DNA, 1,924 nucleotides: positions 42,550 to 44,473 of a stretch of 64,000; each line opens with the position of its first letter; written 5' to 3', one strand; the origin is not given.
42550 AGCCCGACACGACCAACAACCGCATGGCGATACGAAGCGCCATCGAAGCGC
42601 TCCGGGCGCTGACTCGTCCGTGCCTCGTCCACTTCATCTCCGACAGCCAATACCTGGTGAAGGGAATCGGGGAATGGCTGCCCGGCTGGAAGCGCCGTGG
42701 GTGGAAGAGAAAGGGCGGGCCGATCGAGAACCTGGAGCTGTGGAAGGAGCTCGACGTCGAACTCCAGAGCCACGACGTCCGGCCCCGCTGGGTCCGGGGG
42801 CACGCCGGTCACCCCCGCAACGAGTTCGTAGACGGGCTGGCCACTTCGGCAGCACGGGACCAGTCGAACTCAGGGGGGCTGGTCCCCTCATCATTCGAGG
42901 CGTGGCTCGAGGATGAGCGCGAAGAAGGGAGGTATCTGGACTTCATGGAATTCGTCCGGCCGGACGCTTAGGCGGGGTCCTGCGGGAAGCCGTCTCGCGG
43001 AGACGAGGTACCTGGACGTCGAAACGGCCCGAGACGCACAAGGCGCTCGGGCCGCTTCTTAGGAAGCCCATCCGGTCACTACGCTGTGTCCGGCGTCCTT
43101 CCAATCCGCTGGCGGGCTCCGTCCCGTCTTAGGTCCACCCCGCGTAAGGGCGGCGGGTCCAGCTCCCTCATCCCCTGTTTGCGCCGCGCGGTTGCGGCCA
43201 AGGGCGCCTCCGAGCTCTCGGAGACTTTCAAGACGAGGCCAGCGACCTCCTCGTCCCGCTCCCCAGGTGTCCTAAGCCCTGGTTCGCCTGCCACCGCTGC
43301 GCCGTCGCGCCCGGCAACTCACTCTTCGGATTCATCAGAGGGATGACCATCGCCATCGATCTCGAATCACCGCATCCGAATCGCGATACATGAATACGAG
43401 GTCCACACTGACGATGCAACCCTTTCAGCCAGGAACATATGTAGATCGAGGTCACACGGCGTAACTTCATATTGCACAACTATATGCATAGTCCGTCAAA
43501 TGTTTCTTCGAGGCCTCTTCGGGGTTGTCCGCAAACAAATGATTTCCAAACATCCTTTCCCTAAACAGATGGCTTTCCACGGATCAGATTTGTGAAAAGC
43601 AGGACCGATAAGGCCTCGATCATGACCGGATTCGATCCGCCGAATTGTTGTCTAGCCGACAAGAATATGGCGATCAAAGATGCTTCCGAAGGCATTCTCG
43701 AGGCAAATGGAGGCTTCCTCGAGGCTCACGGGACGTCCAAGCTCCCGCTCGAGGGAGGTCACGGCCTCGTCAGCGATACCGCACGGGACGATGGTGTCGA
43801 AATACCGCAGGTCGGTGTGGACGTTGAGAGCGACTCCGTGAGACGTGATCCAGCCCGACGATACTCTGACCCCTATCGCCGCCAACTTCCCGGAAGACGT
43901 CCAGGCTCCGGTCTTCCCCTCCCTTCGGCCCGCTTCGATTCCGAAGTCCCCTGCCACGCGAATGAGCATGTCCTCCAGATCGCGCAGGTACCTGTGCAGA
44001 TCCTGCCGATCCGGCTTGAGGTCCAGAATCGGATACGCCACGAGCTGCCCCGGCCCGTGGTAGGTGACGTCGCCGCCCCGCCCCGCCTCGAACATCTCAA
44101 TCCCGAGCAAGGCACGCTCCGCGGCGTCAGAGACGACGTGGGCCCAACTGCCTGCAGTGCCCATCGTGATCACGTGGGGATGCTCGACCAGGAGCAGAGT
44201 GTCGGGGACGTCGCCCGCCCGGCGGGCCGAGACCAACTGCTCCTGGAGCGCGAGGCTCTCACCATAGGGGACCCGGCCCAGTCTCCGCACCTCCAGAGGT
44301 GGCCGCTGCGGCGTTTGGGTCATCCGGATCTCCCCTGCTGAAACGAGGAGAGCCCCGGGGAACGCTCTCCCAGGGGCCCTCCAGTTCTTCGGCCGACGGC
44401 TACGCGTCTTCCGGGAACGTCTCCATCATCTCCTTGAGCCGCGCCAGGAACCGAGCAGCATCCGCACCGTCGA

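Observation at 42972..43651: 680-bp region with no explained feature between convergent rnhA and lipB, including a sharp AT-rich island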

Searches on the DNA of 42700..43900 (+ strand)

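Call 4: search_rna_families(source=window, start=42700, end=43900, threshold=evalue, max_evalue=10, show_alignments=3)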
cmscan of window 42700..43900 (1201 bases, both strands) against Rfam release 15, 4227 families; matches with E-value up to 10: 4.
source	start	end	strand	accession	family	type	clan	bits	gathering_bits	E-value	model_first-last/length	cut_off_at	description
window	42742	42858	-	RF02826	Scr6925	Gene; sRNA;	-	21.4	50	0.53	1-131/131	no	Streptomyces RNA 6925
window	43206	43333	-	RF00312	snoZ206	Gene; snRNA; snoRNA; CD-box;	-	17.4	50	3.5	1-129/129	no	Small nucleolar RNA Z206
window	43540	43601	-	RF03849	MIR1219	Gene; miRNA;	-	15.2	79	9.4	10-73/82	no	MIR1219 microRNA precursor family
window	43323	43360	-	RF01307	sR55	Gene; snRNA; snoRNA; CD-box;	-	13.9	35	3.4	1-65/65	no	Small nucleolar RNA sR55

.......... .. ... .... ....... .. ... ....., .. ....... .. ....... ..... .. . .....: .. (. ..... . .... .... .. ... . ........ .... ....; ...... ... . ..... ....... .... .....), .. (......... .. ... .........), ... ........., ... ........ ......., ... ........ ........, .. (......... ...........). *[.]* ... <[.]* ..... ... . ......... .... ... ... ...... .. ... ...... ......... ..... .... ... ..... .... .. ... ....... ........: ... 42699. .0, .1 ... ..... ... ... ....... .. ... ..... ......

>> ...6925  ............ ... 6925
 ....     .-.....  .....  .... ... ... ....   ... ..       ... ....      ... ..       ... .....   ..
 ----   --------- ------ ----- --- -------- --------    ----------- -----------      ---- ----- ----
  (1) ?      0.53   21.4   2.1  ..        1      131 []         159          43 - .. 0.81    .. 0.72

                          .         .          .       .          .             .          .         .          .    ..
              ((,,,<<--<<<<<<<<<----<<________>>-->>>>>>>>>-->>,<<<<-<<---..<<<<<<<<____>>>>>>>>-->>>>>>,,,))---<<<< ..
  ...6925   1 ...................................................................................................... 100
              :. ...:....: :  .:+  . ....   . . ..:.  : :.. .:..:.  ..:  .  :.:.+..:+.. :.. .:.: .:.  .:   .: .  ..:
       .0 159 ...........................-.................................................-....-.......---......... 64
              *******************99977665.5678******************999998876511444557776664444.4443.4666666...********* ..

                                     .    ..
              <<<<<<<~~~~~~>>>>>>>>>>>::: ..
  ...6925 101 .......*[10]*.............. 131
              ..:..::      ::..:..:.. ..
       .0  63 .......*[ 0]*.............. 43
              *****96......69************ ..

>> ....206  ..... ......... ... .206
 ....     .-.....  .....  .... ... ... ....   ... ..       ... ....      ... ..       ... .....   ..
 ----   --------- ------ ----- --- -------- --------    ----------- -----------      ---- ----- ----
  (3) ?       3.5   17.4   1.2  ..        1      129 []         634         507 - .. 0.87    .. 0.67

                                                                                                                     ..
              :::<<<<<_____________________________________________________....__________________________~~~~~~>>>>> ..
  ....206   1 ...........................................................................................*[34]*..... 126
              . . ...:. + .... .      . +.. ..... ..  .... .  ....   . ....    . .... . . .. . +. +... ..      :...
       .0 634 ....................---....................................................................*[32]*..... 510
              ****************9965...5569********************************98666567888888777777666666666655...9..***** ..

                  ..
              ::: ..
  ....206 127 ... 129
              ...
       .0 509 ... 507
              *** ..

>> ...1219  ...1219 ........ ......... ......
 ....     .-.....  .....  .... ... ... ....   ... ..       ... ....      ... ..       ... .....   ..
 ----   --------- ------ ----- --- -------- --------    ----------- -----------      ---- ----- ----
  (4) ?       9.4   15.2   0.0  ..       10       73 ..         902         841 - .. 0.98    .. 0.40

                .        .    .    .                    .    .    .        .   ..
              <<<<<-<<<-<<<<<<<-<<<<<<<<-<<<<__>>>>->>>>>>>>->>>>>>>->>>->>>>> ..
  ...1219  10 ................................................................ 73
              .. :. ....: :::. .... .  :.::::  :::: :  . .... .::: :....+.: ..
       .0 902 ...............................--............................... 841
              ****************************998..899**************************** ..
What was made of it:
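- On Any Rfam 15 family (4227 covariance models): All are far below the gathering score and none matches the element's extent (call 4).
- No Rfam 15 family reaches even E<=10 with a sensible match in the window (call 4).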

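Call 63: search_dna_similar(query=window:42972-43651:+, collection=phages, mode=distant, max_rows=5)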
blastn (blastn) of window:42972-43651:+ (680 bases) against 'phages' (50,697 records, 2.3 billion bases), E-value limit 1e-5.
No match.

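Call 64: search_dna_similar(query=window:42972-43651:+, collection=plasmids, mode=distant, max_rows=5)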
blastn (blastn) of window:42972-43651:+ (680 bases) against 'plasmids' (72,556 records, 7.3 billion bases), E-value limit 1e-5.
No match.

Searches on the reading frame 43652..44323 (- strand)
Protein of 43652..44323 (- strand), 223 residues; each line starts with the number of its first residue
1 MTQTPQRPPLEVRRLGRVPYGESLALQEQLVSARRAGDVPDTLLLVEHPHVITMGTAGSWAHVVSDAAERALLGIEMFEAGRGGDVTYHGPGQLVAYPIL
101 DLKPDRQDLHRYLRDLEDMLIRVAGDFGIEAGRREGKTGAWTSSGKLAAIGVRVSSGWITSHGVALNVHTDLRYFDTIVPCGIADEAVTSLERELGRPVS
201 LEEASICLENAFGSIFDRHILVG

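Call 8: find_encoding_contigs(protein=window:43652-44323:-, flank=10000, max_places=10)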
Protein window:43652-44323:- (223 aa): 2 contigs read that carry it; 2 places shown.
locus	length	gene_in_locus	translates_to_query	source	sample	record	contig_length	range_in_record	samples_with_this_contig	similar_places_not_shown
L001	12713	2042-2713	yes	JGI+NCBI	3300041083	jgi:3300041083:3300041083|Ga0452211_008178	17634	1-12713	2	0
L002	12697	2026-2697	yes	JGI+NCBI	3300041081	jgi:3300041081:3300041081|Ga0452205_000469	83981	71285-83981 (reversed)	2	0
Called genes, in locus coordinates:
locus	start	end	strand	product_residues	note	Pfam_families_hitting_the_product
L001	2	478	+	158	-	?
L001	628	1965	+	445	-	PF00364:Biotin_lipoyl, PF25919:BSH_CusB (faint), PF25997:BSH_YhbJ (faint), PF02817:E3_binding, PF00198:2-oxoacid_dh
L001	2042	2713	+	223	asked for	PF21948:LplA-B_cat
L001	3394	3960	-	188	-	PF00075:RNase_H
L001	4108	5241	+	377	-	PF00988:CPSase_sm_chain, PF00117:GATase, PF07722:Peptidase_C26 (weak)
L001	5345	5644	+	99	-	PF00216:Bac_DNA_binding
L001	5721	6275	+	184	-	PF04542:Sigma70_r2, PF08281:Sigma70_r4_2, PF04545:Sigma70_r4 (weak)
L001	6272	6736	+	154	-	PF13490:zf-HC2 (weak)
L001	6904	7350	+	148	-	-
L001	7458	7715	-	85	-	-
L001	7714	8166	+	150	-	PF02391:MoaE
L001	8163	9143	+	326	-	PF13353:Fer4_12 (weak), PF04055:Radical_SAM, PF06463:Mob_synth_C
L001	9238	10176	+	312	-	PF00056:Ldh_1_N, PF02866:Ldh_1_C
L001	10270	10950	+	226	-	PF01127:Sdh_cyt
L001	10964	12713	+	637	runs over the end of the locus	PF00890:FAD_binding_2, PF07992:Pyr_redox_2 (faint), PF02910:Succ_DH_flav_C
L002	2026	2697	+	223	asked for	PF21948:LplA-B_cat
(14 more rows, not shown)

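Call 13: find_related_loci(query=window:43652-44323:-, collection=genome_contigs, flank=4000)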
Query window:43652-44323:- (223 aa) in genome_contigs; peptide patterns used: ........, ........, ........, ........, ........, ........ (x = any residue, [..] = any of these).
315 stretches matched a pattern; 172 encode a relative of the query (tblastn E <= 1e-3); the best 80 are kept; 80 distinct loci.
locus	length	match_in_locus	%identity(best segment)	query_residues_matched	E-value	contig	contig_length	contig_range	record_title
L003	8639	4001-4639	69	10-222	6e-96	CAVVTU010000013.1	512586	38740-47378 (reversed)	MAG: uncultured Gemmatimonadales bacterium isolate MFD02923.bin.1.116 genome assembly, contig: contig_25270, whole genom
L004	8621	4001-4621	71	10-216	8e-96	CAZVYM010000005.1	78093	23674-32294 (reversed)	MAG TPA_asm: uncultured Gemmatimonadaceae bacterium isolate SRP214966_co3_292 genome assembly, contig: NODE_146_length_7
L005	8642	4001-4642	69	3-216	3e-95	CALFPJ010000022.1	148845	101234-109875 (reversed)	MAG TPA_asm: uncultured Gemmatimonadales bacterium isolate ERR2206786_bin.104_CONCOCT_v1.1_MAG genome assembly, contig:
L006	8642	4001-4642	69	9-222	1e-92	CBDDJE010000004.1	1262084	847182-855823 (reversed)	MAG: Longimicrobiales bacterium isolate 6353df98-31e2-49de-988c-97e44199e14f genome assembly, contig: contig_4, whole ge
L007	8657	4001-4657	66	2-221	3e-90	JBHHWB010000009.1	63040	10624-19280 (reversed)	MAG: Gemmatimonadota bacterium isolate S.3.sp3_bin.11 NODE_21_length_63040_cov_7.479066, whole genome shotgun sequence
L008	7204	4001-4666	65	2-217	5e-90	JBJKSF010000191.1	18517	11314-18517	MAG: Longimicrobiales bacterium isolate Bin_76 S1Ck127_1817181_flag_1_multi_27.0000_len_18517, whole genome shotgun sequ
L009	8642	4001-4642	67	9-222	9e-90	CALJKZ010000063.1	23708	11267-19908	MAG TPA_asm: uncultured Gemmatimonadales bacterium isolate SRR7515930_bin.34_CONCOCT_v1.1_MAG genome assembly, contig: E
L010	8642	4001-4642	64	10-223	1e-89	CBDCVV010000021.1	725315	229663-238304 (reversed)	MAG: Longimicrobiales bacterium isolate 67ea04c2-3c36-4531-9f53-7578c886f6f9 genome assembly, contig: contig_21, whole g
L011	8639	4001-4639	65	10-222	2e-89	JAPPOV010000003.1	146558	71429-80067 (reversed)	MAG: Gemmatimonadota bacterium isolate SB9155_S4_bin_5 NODE_14_length_146558_cov_14.0552, whole genome shotgun sequence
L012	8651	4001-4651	65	7-223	7e-88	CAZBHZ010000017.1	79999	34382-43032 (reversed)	MAG TPA_asm: uncultured Gemmatimonadaceae bacterium isolate SRP134809_co1_426 genome assembly, contig: NODE_461_length_7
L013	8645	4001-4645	67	9-223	1e-87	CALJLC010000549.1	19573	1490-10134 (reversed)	MAG TPA_asm: uncultured Gemmatimonadales bacterium isolate SRR7515933_bin.131_CONCOCT_v1.1_MAG genome assembly, contig:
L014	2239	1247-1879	65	10-220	1e-90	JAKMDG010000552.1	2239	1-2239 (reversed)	MAG: Longimicrobiales bacterium isolate MOX_bin14 alldata_k127_194798, whole genome shotgun sequence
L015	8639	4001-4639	64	10-222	1e-87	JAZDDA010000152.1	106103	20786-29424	MAG: Gemmatimonadota bacterium isolate LQ108M_Bin_25 LQ108M_Bin_25_scaffold_153, whole genome shotgun sequence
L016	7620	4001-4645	66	2-216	2e-87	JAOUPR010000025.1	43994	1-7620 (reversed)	MAG: Gemmatimonadota bacterium isolate 8_1_Oct_SF_Bin61 8_1_Oct_SF_Bin61_scaffold_295_c1, whole genome shotgun sequence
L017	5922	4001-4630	66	9-218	3e-87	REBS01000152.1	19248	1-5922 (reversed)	MAG: Gemmatimonadales bacterium isolate LCM1.Bin31 NODE_3044_length_19248_cov_6.66566, whole genome shotgun sequence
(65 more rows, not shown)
